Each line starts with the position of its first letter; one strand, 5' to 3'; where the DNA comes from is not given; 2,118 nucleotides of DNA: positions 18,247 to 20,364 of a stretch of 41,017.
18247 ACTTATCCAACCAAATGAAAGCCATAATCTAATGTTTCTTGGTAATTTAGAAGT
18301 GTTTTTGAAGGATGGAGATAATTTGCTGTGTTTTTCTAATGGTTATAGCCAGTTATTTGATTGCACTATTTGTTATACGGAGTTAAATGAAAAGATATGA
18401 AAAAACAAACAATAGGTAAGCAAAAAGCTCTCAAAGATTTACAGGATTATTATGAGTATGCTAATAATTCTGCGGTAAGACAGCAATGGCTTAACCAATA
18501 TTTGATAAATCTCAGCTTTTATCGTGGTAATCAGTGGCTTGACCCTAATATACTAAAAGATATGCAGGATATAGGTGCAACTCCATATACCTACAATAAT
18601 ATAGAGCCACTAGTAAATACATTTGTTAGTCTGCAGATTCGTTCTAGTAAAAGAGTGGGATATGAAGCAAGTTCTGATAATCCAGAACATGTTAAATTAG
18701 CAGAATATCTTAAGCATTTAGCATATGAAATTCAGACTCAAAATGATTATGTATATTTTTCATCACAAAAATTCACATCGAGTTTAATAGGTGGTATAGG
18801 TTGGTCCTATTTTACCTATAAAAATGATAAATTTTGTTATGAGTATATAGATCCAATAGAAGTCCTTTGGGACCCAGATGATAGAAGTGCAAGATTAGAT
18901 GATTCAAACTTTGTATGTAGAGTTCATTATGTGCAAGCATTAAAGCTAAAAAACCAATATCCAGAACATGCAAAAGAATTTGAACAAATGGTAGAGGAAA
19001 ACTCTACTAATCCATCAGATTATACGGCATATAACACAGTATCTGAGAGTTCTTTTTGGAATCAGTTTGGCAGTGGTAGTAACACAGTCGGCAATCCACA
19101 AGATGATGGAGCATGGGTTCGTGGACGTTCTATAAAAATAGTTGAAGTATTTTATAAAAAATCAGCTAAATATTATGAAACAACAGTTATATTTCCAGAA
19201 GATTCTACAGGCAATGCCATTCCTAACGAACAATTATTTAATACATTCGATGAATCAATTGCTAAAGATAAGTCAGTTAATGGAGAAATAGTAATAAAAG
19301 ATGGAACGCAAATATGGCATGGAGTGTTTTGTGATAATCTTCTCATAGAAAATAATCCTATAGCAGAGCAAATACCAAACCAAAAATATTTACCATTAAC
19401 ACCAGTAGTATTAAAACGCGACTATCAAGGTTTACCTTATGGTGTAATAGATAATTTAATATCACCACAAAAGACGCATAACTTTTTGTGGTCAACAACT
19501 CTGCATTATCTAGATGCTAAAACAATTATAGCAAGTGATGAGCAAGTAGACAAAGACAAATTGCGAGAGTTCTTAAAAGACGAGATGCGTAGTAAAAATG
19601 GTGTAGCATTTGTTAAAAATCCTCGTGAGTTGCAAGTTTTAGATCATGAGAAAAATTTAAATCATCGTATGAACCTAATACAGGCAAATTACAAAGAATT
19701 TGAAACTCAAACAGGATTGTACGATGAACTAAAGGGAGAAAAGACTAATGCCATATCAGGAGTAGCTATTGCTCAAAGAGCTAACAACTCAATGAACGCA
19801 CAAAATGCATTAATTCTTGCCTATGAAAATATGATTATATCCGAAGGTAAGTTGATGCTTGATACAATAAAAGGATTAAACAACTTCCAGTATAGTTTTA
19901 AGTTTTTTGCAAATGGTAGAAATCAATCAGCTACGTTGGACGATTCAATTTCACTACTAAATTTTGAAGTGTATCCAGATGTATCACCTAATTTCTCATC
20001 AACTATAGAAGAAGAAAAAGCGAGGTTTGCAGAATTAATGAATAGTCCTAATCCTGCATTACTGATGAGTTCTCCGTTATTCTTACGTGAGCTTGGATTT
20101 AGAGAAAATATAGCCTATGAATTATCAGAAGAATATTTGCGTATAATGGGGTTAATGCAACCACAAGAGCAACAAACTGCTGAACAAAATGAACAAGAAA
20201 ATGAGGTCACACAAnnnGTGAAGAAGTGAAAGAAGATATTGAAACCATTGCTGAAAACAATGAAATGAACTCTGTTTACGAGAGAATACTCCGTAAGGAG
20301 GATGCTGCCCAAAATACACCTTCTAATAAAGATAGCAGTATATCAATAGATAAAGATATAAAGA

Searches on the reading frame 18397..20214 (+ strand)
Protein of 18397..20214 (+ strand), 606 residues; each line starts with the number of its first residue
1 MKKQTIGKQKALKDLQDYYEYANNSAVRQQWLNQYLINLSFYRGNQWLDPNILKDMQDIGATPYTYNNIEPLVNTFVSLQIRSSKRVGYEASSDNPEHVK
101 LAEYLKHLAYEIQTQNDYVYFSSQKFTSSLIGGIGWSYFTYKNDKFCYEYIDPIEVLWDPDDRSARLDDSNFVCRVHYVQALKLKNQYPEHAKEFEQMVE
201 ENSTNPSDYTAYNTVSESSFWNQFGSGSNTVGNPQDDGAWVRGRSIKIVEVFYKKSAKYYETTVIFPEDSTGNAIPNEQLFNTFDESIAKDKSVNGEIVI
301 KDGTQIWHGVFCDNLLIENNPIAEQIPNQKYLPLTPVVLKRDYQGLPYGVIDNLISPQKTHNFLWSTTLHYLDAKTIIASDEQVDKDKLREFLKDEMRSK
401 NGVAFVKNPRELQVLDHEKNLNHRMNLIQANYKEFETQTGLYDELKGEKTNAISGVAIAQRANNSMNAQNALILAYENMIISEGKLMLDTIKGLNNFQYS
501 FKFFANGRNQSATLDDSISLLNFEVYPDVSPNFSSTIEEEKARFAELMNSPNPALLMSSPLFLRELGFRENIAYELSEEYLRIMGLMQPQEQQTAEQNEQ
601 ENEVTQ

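Call 55: search_dna_similar(query=window:18397-20214:+, collection=phages, mode=protein, max_rows=15)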
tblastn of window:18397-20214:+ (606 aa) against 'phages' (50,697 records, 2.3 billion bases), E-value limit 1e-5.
Records with a match: 249; places in all: 249; records where one place covers at least 80% of the query: 5.
Best place of each record, by identity: <60% 249.
By first word of the organism name: Stx2a-converting 80; Escherichia 71; Ralstonia 31; Stx2-converting 12; Burkholderia 6; Shigella 6; Stx 6; Enterobacteria 5; Klebsiella 4; Stx1 4; and 14 more.
By host as written in the record: - 99; Escherichia coli K514 (EHEC) 7; Ralstonia pseudosolanacearum 6; Ralstonia solanacearum 5; Ralstonia pseudosolanacearum I-31 (MT043) 5; Burkholderia cenocepacia 4; Escherichia coli O157:H7 4; Escherichia coli O157:H7 Morioka V526 4; and 80 more.
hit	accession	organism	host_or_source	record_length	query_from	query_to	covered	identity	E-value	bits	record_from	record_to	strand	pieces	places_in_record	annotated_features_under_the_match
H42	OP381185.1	Megaira polyxenophila phage MAnkyphage_25.80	Candidatus Megaira polyxenophila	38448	1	584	96%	43.7%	1e-164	526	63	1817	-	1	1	portal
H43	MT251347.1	Klebsiella phage LASTA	Klebsiella pneumoniae NI9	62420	20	509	81%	22.3%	4e-11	72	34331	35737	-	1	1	portal protein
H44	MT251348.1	Klebsiella phage SJM3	Klebsiella pneumoniae NI9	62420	20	509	81%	22.3%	4e-11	72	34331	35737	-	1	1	portal protein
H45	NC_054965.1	Klebsiella phage LASTA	Klebsiella pneumoniae NI9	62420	20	509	81%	22.3%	4e-11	72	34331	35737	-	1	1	portal protein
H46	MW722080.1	Klebsiella phage vB_KpnP_ZX1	Klebsiella sp.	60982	20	509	81%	22.3%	9e-12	74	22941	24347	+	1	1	portal protein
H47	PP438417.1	Microcystis phage Mwe-JY25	Microcystis wesenbergii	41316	41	503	76%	23.4%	3e-10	70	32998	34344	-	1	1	hypothetical protein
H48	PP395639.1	Microcystis phage Mwe-JY07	Microcystis wesenbergii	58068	41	503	76%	23.4%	3e-10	70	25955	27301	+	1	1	hypothetical protein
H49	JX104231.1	Burkholderia phage BcepMigl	Burkholderia cenocepacia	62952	37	472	72%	24.7%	3e-13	79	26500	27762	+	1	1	portal protein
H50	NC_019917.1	Burkholderia phage BcepMigl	Burkholderia cenocepacia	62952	37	472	72%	24.7%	3e-13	79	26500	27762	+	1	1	portal protein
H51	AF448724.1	Sinorhizobium phage PBC5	Sinorhizobium meliloti 2011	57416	37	472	72%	24.3%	8e-16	87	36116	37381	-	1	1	orf43: unknown | orf41: unknown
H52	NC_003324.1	Sinorhizobium phage PBC5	Sinorhizobium meliloti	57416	37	472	72%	24.3%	8e-16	87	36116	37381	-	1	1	portal protein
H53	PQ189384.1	Vibrio phage 1F273_PE002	Vibrio cyclitrophicus 1F273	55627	41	475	72%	24.2%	1e-13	81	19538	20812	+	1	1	hypothetical protein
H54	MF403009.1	Agrobacterium phage Atu_ph08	Agrobacterium tumefaciens C58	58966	22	461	73%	23.6%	4e-16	89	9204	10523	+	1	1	portal protein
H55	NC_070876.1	Agrobacterium phage Atu_ph08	Agrobacterium tumefaciens C58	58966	22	461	73%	23.6%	4e-16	89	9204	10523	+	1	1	portal protein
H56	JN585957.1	Erwinia phage PEp14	Erwinia pyrifoliae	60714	41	467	70%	24.3%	8e-16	88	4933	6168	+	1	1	putative portal protein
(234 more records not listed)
